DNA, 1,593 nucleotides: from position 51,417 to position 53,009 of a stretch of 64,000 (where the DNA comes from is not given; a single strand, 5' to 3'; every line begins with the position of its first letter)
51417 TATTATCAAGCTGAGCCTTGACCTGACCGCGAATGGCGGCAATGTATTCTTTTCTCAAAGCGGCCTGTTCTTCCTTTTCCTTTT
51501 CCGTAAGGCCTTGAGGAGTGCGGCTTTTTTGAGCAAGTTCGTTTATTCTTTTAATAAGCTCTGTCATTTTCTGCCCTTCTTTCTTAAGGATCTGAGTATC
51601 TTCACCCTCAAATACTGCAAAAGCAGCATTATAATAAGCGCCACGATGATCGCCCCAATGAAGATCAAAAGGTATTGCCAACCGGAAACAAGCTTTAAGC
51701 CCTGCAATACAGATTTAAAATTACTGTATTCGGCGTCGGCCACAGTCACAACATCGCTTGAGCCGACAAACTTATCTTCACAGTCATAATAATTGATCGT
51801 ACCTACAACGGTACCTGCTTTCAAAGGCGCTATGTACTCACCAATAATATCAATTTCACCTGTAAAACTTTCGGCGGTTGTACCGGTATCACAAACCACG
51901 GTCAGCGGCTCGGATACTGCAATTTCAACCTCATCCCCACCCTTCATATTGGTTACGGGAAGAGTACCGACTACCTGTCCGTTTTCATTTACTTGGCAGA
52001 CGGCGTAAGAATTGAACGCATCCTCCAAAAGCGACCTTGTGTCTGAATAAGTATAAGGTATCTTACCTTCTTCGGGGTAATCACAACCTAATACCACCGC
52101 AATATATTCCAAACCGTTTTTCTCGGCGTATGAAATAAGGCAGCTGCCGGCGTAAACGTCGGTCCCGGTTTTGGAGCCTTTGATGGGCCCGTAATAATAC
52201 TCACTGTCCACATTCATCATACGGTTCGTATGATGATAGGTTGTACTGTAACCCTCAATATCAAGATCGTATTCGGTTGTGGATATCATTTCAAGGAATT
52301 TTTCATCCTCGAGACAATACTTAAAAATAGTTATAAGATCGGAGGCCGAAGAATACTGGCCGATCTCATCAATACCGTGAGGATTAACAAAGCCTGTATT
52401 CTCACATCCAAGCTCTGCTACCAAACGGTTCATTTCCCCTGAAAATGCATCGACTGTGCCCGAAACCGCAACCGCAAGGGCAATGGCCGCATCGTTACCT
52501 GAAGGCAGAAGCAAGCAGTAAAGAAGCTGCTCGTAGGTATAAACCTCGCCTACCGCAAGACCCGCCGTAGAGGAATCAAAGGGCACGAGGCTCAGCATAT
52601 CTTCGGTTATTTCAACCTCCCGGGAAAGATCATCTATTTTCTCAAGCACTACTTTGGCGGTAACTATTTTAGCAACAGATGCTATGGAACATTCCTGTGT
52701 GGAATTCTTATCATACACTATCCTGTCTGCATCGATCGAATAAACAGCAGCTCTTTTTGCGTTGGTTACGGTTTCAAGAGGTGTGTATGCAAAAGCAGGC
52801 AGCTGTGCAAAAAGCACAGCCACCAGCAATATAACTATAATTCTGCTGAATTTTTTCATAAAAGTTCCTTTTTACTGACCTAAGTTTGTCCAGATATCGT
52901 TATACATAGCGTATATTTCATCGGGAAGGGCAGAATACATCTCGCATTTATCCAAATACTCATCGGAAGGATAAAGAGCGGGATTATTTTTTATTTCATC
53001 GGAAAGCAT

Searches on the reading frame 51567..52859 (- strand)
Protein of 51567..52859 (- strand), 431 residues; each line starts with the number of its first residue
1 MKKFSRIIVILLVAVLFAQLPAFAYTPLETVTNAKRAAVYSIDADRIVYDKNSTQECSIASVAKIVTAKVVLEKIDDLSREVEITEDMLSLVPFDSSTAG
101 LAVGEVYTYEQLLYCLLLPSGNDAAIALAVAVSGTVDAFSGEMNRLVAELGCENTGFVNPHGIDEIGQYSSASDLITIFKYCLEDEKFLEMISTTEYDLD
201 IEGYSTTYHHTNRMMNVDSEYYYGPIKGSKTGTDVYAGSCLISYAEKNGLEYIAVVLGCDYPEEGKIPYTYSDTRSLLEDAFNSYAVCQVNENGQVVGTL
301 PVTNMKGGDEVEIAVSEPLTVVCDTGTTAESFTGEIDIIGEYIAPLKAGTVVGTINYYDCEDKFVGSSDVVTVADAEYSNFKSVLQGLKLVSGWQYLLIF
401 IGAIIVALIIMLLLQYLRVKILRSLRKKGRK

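Call 67: search_protein_families(library=pfam, proteins=[window:51567-52859:-], max_evalue=0.00001)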
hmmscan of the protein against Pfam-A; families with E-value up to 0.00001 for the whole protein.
window:51567-52859:- (431 aa): 2 families
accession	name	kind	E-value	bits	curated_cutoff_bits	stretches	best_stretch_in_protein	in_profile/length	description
PF00768.25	Peptidase_S11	-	4.2e-43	148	27.6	1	32-259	10-237/239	D-alanyl-D-alanine carboxypeptidase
PF07943.18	PBP5_C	-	2e-07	31.5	21.2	1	290-374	6-87/91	Penicillin-binding protein 5, C-terminal domain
